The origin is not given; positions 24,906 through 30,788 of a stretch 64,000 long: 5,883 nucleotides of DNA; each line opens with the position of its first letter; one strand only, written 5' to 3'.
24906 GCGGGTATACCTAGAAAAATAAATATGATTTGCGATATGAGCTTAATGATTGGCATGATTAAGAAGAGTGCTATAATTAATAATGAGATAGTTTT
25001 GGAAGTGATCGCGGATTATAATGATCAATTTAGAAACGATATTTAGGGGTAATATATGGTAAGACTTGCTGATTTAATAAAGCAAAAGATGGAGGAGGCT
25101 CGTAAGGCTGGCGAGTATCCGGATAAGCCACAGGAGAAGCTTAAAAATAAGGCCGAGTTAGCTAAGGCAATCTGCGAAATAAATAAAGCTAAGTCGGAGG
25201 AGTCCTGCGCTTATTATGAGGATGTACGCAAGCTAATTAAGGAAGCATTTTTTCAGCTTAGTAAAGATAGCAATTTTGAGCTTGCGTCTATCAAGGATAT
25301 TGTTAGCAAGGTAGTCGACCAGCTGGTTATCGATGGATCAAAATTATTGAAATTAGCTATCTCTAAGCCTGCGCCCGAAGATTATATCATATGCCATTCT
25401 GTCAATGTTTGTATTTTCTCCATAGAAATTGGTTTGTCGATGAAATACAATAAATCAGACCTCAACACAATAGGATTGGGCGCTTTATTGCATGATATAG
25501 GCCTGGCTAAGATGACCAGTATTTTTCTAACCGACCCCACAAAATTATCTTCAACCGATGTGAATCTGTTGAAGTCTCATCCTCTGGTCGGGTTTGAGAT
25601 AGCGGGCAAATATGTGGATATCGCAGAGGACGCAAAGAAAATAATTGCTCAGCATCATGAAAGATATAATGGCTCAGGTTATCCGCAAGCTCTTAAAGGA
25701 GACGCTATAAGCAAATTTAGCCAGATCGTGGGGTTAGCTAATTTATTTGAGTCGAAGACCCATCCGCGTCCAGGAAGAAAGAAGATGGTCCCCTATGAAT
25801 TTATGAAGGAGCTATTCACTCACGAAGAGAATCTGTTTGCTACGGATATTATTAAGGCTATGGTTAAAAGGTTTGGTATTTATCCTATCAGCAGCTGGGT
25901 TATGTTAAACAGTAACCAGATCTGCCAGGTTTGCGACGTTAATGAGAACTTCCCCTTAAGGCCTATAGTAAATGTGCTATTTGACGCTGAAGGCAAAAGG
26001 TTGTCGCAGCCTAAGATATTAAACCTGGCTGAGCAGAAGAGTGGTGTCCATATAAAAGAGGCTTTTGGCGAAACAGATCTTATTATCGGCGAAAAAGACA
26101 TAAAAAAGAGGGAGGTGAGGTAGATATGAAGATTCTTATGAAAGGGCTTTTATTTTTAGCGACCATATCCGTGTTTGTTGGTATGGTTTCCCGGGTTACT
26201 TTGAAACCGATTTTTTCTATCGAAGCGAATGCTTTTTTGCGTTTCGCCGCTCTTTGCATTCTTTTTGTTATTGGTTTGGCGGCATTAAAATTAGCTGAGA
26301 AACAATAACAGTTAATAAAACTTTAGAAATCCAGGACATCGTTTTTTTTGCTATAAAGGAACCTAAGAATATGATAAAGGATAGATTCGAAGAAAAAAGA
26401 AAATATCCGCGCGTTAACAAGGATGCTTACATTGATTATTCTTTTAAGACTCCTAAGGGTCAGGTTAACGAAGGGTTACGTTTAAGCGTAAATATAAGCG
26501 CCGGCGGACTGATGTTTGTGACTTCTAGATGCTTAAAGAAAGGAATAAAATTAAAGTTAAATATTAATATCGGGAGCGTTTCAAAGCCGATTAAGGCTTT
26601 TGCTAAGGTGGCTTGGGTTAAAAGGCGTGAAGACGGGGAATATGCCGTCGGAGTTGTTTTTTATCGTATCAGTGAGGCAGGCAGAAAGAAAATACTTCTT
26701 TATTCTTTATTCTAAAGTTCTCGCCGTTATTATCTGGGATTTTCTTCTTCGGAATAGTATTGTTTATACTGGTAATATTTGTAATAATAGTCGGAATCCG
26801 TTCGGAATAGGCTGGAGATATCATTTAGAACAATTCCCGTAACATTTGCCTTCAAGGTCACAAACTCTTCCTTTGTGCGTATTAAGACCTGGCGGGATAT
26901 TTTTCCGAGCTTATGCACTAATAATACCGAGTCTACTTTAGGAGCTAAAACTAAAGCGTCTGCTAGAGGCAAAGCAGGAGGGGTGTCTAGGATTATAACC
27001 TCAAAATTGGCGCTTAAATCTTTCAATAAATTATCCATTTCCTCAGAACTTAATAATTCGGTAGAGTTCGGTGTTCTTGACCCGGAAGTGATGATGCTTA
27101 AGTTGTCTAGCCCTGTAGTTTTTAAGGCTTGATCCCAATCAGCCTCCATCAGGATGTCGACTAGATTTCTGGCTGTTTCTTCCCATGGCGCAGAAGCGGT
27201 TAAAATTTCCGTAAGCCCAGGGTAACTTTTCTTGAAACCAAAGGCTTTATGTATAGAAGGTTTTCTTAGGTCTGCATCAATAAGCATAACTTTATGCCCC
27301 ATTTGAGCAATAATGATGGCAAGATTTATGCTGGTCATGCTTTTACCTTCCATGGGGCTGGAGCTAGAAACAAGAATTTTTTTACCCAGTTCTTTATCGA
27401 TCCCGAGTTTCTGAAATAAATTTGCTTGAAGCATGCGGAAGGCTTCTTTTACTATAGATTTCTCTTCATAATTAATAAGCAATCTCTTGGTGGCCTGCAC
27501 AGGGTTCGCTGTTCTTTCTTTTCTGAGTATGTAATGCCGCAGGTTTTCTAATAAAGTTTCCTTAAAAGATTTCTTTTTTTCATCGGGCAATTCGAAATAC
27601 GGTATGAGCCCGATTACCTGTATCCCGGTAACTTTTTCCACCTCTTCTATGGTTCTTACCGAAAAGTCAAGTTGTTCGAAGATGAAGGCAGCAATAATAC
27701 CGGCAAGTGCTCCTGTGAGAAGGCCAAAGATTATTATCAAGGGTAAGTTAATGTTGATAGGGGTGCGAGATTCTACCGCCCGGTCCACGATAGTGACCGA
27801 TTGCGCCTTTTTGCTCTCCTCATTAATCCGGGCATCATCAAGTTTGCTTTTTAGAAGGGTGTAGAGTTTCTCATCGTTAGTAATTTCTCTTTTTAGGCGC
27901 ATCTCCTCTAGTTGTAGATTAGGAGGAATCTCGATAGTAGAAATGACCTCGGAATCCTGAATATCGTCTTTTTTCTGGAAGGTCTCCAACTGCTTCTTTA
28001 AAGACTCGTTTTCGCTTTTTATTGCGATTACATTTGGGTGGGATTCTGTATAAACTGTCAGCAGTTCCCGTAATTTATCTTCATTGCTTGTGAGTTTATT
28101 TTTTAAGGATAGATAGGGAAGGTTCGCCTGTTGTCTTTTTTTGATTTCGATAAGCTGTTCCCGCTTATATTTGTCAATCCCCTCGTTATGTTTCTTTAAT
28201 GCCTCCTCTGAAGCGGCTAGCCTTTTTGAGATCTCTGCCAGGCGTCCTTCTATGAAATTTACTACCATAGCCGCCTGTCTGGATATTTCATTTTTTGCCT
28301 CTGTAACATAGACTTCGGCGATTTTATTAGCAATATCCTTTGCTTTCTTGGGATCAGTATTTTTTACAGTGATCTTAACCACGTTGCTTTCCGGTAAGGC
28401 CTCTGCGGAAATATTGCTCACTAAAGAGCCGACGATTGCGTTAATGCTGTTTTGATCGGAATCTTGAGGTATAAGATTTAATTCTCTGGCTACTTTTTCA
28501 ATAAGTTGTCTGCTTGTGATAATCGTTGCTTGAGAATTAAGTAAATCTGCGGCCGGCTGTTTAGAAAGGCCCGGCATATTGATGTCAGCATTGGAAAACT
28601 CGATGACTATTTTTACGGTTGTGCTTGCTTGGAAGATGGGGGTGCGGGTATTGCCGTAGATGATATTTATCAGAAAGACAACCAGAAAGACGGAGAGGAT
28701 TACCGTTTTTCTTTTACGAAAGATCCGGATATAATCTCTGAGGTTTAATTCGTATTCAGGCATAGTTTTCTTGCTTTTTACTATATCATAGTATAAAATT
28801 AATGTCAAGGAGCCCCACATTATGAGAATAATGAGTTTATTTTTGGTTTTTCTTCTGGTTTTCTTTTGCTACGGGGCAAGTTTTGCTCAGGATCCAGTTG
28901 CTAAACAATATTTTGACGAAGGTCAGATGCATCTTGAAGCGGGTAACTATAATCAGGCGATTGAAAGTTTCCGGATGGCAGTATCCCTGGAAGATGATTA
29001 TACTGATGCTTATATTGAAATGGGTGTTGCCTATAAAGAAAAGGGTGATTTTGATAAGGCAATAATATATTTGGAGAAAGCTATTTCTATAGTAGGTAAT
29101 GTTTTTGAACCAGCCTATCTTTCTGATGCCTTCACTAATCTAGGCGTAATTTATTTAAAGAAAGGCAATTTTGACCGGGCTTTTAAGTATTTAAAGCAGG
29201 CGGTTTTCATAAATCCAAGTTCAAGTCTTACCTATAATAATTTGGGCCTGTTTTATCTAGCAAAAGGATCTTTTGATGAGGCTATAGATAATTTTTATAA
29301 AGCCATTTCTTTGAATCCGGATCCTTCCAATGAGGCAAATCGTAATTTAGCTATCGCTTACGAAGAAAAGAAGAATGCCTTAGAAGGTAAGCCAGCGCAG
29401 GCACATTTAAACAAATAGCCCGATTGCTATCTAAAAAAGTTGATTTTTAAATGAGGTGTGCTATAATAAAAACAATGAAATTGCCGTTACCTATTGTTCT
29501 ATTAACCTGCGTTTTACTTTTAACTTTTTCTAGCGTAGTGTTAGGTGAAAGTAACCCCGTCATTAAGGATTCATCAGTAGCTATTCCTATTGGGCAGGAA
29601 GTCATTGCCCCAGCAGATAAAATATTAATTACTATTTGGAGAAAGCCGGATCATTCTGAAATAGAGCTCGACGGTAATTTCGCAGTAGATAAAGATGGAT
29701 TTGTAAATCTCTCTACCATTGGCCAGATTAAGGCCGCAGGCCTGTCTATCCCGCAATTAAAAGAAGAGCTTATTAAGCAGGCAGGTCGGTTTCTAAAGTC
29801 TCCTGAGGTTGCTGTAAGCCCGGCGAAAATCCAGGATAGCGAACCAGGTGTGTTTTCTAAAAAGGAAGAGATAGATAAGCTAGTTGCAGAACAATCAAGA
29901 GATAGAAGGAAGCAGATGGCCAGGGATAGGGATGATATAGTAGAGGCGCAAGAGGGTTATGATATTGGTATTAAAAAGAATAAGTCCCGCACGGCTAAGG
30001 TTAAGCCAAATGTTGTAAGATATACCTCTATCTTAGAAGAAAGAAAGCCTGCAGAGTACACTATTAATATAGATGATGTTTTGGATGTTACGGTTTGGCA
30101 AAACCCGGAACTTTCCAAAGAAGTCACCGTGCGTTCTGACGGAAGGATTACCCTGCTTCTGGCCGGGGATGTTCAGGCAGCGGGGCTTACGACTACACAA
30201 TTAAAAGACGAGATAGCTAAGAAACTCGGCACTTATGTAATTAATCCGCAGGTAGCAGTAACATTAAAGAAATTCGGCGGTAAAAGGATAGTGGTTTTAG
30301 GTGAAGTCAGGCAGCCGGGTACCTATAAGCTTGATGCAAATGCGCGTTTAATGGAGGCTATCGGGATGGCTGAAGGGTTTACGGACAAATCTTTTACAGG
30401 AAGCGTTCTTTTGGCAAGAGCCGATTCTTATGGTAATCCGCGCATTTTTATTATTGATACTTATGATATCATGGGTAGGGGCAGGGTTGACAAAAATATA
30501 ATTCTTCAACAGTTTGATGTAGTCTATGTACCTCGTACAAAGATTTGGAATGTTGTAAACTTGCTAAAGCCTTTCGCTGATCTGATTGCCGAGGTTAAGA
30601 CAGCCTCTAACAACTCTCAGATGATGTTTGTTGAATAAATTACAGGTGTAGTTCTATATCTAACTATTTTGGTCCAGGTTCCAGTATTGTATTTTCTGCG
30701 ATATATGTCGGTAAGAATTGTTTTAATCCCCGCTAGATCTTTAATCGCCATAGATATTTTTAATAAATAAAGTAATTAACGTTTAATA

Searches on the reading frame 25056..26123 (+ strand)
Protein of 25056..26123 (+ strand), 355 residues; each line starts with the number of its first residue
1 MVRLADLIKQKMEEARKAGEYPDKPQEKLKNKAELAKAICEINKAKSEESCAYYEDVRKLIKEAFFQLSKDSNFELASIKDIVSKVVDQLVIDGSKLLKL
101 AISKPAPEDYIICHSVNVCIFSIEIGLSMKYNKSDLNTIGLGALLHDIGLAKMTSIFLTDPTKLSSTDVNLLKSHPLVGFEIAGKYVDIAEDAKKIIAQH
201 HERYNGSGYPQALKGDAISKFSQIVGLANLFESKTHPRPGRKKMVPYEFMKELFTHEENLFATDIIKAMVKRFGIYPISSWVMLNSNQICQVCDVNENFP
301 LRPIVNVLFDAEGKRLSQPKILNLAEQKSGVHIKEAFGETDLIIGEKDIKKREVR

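Call 18: search_protein_families(library=pfam, proteins=[window:25056-26123:+], max_evalue=0.001)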
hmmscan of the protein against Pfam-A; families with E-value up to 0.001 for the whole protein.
window:25056-26123:+ (355 aa): 2 families
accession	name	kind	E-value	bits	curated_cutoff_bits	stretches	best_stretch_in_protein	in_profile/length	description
PF13487.12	HD_5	-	2.9e-19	69.9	27.2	1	124-253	27-158/170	HD domain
PF01966.28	HD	-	1e-12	48.8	22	1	112-228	2-110/116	HD domain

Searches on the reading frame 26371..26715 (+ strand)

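Call 18: search_protein_families(library=pfam, proteins=[window:26371-26715:+], max_evalue=0.001)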
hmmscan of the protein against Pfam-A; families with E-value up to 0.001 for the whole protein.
window:26371-26715:+ (114 aa): 1 family
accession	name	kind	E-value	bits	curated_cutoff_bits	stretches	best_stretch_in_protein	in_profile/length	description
PF07238.19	PilZ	-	5e-13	49.7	22.5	1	8-111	1-99/102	PilZ domain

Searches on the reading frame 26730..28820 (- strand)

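Call 18: search_protein_families(library=pfam, proteins=[window:26730-28820:-], max_evalue=0.001)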
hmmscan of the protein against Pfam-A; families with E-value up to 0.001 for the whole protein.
window:26730-28820:- (696 aa): 6 families
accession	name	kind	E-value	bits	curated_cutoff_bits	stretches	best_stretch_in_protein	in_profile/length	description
PF13807.11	GNVR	-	1.5e-11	44.5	27.7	1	302-380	2-79/82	G-rich domain on putative tyrosine kinase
PF13614.12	AAA_31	-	9e-11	42.5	27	1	492-639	14-150/177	AAA domain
PF02706.20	Wzz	-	5.6e-10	39.8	25.5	1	24-114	2-91/91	Chain length determinant protein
PF10609.15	ParA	-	2.9e-09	37.1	27.1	1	480-666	4-173/246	NUBPL iron-transfer P-loop NTPase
PF01656.29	CbiA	-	2.4e-08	34.4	25.4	1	491-670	10-85/125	CobQ/CobB/MinD/ParA nucleotide binding domain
PF09140.17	MipZ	-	0.00044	20.1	20.7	0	491-530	12-51/262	ATPase MipZ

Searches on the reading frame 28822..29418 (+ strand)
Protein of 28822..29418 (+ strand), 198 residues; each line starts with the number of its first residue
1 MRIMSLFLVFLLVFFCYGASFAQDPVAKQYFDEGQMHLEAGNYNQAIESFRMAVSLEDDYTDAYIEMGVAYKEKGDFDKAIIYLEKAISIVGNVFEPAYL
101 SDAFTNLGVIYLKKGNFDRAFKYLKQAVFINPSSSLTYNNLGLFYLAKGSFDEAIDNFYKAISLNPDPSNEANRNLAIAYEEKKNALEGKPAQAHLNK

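Call 18: search_protein_families(library=pfam, proteins=[window:28822-29418:+], max_evalue=0.001)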
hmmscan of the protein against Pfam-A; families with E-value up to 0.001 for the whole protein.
window:28822-29418:+ (198 aa): 23 families
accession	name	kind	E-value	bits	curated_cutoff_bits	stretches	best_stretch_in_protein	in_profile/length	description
PF00515.34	TPR_1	-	5.8e-35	118.1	27.8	4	137-167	3-33/34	Tetratricopeptide repeat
PF07719.23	TPR_2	-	1.5e-29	100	27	4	62-90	2-30/34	Tetratricopeptide repeat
PF13181.12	TPR_8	-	1.2e-27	94.1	25.7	3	62-90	2-30/34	Tetratricopeptide repeat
PF13424.12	TPR_12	-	9.4e-22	77.4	30.1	2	63-128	5-72/77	Tetratricopeptide repeat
PF13414.12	TPR_11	-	6.3e-20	71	26.8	3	34-75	1-42/42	TPR repeat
PF13176.12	TPR_7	-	8.1e-17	60.3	27.9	0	103-126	1-24/36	Tetratricopeptide repeat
PF14559.12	TPR_19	-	2.3e-16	60.3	25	1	38-88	2-52/68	Tetratricopeptide repeat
PF13374.12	TPR_10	-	3.6e-16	59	27.5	0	103-128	4-29/42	Tetratricopeptide repeat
PF13432.12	TPR_16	-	5.8e-16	59.1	32.7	2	107-166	3-62/65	Tetratricopeptide repeat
PF13431.12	TPR_17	-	3.8e-15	55.3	24.4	0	125-155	3-33/34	Tetratricopeptide repeat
PF13428.12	TPR_14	-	7.5e-15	54.4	23.5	0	106-142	6-42/44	Tetratricopeptide repeat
PF13174.12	TPR_6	-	6.6e-13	48.8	26.3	0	62-89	1-28/33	Tetratricopeptide repeat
PF13371.12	TPR_9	-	2.8e-09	37.3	35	0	108-168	2-62/73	Tetratricopeptide repeat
PF12895.13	ANAPC3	-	7.9e-09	36.1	27.2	1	74-158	2-79/82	Anaphase-promoting complex, cyclosome, subunit 3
PF25063.1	ARM_TT21_C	-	9.2e-09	35.9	35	1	43-180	37-174/209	Tetratricopeptide repeat protein 21 C-terminal ARM domain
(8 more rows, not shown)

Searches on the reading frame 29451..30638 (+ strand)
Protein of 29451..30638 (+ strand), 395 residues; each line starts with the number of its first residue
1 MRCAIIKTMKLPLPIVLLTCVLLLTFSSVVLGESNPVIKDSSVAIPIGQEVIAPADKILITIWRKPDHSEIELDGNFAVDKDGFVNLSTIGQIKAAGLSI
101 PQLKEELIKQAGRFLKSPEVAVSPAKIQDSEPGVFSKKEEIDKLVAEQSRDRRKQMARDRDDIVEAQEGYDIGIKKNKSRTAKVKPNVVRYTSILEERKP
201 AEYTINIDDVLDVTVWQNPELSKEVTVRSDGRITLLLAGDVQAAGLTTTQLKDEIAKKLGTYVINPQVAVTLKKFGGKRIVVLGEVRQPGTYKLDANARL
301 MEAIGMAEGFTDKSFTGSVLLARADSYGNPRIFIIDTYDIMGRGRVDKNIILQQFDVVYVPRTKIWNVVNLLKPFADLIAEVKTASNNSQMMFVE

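Call 18: search_protein_families(library=pfam, proteins=[window:29451-30638:+], max_evalue=0.001)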
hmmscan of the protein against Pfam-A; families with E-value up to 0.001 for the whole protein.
window:29451-30638:+ (395 aa): 3 families
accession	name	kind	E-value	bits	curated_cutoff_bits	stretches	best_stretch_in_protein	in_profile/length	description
PF02563.21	Poly_export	-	1.6e-43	147.2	28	2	199-272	3-76/77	Polysaccharide biosynthesis/export protein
PF22461.2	SLBB_2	-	1.4e-10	41.6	27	1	278-360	1-79/79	SLBB domain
PF10531.15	SLBB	-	2e-08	34.4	27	1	282-330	4-50/55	SLBB domain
